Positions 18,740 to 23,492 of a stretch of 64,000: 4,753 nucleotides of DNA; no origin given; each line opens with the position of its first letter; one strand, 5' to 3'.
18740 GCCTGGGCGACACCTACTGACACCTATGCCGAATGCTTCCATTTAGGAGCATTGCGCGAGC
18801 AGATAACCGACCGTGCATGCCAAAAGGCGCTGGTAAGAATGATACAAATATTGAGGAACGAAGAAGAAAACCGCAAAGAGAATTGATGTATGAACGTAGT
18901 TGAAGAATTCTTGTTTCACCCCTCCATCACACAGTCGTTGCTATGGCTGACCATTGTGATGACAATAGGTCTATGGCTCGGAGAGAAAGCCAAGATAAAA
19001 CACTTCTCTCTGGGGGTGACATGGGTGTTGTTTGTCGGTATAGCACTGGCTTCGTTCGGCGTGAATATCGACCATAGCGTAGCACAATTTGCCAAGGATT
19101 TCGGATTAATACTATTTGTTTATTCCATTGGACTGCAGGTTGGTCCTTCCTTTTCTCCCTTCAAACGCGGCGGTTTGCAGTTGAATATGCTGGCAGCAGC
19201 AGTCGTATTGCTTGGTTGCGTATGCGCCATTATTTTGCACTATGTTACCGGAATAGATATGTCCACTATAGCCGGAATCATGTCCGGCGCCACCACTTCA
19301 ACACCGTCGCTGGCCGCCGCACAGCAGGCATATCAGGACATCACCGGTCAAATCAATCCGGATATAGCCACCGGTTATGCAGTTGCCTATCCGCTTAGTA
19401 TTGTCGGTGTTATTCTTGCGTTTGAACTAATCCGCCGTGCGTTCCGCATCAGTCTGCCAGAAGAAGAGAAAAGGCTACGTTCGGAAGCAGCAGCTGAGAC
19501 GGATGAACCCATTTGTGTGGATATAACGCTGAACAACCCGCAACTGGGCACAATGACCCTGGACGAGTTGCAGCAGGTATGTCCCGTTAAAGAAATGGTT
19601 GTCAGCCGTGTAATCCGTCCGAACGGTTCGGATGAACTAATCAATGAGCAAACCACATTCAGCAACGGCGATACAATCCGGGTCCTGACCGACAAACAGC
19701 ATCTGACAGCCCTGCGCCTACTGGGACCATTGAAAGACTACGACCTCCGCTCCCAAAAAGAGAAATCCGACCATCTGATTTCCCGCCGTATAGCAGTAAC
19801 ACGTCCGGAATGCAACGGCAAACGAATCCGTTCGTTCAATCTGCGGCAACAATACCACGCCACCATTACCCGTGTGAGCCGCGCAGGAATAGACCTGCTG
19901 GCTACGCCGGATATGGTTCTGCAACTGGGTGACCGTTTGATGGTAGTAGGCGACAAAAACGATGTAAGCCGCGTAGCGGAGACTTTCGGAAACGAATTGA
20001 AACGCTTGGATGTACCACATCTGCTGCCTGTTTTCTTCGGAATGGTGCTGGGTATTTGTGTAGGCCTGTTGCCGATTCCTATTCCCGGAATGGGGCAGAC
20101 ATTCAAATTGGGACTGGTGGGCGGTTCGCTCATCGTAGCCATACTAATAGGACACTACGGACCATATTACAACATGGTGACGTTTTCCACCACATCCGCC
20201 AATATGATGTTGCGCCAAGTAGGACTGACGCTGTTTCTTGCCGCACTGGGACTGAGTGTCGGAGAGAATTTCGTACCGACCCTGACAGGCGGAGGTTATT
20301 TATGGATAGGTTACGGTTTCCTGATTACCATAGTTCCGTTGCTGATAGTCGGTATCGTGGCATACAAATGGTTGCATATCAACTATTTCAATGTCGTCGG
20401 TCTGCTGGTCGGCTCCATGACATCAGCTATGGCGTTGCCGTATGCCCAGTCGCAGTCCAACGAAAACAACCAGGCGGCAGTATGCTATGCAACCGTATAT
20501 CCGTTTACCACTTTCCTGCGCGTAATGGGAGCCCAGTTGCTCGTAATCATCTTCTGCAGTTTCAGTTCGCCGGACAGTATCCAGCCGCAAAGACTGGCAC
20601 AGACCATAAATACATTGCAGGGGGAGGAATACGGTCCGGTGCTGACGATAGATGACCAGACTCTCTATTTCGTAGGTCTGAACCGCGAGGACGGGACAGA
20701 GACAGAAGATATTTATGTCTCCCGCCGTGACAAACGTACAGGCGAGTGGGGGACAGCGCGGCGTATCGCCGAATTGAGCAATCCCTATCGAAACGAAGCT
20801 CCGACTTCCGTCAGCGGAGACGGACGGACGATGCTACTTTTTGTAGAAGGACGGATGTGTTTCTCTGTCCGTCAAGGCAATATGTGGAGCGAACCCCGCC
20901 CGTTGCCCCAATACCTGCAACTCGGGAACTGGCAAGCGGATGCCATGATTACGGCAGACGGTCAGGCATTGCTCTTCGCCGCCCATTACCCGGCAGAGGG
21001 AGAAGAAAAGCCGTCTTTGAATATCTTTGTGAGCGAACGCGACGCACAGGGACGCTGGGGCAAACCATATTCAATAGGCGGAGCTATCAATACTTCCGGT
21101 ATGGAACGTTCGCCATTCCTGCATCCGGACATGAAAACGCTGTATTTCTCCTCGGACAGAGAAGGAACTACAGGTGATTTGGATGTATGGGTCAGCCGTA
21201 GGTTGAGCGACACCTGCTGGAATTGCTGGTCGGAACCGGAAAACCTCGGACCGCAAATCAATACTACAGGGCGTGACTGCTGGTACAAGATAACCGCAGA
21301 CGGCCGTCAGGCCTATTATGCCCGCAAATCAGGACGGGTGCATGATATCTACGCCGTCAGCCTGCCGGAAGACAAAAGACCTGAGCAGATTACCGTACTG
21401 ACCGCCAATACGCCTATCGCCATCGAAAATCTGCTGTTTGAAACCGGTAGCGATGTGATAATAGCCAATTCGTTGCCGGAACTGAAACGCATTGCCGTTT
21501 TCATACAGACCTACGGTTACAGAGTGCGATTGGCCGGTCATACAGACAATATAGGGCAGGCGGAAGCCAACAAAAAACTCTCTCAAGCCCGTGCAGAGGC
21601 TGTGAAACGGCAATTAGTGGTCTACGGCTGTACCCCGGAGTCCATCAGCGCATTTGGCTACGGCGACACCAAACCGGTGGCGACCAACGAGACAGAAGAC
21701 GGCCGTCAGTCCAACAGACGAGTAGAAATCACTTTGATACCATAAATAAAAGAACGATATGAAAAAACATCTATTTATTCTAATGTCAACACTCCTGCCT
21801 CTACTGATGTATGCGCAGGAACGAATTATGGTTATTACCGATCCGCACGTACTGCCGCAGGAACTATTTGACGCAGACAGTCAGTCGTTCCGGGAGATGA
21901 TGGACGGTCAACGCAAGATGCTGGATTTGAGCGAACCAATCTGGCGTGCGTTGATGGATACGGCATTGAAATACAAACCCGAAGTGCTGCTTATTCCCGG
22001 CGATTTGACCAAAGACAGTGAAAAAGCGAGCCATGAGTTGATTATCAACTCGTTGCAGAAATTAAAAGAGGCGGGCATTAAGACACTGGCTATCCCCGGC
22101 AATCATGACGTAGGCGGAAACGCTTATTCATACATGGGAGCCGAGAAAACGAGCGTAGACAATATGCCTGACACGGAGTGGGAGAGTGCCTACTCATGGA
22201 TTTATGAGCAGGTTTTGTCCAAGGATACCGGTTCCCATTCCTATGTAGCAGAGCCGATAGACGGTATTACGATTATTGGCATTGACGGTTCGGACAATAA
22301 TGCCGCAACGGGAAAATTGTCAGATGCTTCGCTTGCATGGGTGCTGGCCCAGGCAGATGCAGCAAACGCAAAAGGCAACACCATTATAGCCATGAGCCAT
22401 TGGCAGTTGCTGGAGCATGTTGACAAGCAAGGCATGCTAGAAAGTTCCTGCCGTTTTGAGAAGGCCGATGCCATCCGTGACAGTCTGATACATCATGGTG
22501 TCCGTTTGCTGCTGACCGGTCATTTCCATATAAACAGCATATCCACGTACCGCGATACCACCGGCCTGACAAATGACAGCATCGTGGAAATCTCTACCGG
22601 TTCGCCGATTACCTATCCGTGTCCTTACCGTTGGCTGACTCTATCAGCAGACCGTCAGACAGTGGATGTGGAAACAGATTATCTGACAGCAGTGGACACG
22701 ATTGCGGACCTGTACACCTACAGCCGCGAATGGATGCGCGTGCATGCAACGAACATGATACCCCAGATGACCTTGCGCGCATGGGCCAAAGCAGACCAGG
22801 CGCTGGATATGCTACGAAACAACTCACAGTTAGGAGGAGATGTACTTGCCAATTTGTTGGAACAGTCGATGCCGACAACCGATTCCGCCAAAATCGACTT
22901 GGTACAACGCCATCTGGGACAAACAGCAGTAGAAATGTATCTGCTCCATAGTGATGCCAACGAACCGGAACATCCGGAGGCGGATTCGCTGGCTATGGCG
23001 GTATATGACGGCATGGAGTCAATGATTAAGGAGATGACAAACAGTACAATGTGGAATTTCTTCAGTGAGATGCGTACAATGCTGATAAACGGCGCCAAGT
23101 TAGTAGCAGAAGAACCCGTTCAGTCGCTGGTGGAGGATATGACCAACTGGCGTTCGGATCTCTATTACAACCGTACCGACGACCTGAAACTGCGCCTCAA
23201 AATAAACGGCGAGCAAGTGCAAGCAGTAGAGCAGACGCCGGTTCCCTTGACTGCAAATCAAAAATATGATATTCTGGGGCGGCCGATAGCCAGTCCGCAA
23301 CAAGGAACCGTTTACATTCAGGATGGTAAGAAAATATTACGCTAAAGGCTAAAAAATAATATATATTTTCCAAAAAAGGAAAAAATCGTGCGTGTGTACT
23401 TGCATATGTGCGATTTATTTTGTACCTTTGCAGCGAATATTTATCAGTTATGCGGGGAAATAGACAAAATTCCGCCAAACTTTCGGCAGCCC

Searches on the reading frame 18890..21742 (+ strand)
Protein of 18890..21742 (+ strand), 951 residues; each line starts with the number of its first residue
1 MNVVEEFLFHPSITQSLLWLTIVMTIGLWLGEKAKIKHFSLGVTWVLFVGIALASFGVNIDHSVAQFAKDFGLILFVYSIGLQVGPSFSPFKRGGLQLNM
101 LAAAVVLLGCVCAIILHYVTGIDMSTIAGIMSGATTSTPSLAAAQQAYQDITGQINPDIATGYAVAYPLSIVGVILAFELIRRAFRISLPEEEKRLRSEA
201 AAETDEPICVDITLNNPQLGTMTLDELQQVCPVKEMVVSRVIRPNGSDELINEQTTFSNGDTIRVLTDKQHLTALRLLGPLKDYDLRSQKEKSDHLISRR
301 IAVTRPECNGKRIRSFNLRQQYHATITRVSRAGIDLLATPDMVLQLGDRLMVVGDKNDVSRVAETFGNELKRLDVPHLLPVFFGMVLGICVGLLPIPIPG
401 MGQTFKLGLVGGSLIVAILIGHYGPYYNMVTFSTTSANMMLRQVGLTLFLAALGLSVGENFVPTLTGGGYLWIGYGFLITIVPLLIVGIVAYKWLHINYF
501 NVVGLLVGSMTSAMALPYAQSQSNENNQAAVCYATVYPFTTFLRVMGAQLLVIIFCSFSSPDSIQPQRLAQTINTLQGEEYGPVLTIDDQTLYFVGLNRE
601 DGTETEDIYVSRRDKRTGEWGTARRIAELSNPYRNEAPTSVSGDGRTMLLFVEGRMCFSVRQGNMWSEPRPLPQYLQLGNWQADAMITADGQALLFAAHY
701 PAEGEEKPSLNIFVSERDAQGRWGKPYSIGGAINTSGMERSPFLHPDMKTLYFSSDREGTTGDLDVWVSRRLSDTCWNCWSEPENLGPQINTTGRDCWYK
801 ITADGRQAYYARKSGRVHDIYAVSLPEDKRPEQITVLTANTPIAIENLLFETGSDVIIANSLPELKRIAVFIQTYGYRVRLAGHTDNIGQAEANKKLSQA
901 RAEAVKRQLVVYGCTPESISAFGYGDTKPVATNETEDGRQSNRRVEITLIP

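Call 103: search_protein_families(library=pfam, proteins=[window:18890-21742:+], max_evalue=0.0001)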
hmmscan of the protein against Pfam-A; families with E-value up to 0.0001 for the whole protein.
window:18890-21742:+ (951 aa): 5 families
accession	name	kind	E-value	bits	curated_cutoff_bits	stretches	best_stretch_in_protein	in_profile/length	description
PF06826.17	Asp-Al_Ex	-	5.5e-74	248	27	2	381-552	2-166/167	Predicted Permease Membrane Region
PF00691.25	OmpA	-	6.9e-19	68.4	27.2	1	849-943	1-98/98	OmpA family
PF02080.26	TrkA_C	-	3.2e-14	53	27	1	310-367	14-71/71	TrkA-C domain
PF07676.18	PD40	-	3.8e-11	43.1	20.9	1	731-768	3-38/38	WD40-like Beta Propeller Repeat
PF13088.12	BNR_2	-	8.4e-05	22.5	31.4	0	598-724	11-151/277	BNR repeat-like domain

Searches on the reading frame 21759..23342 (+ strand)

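Call 103: search_protein_families(library=pfam, proteins=[window:21759-23342:+], max_evalue=0.0001)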
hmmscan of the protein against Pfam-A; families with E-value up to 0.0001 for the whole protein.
window:21759-23342:+ (528 aa): 1 family
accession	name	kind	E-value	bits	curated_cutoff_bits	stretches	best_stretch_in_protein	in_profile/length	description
PF00149.33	Metallophos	-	4.3e-11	44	21.5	1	22-258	2-190/191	Calcineurin-like phosphoesterase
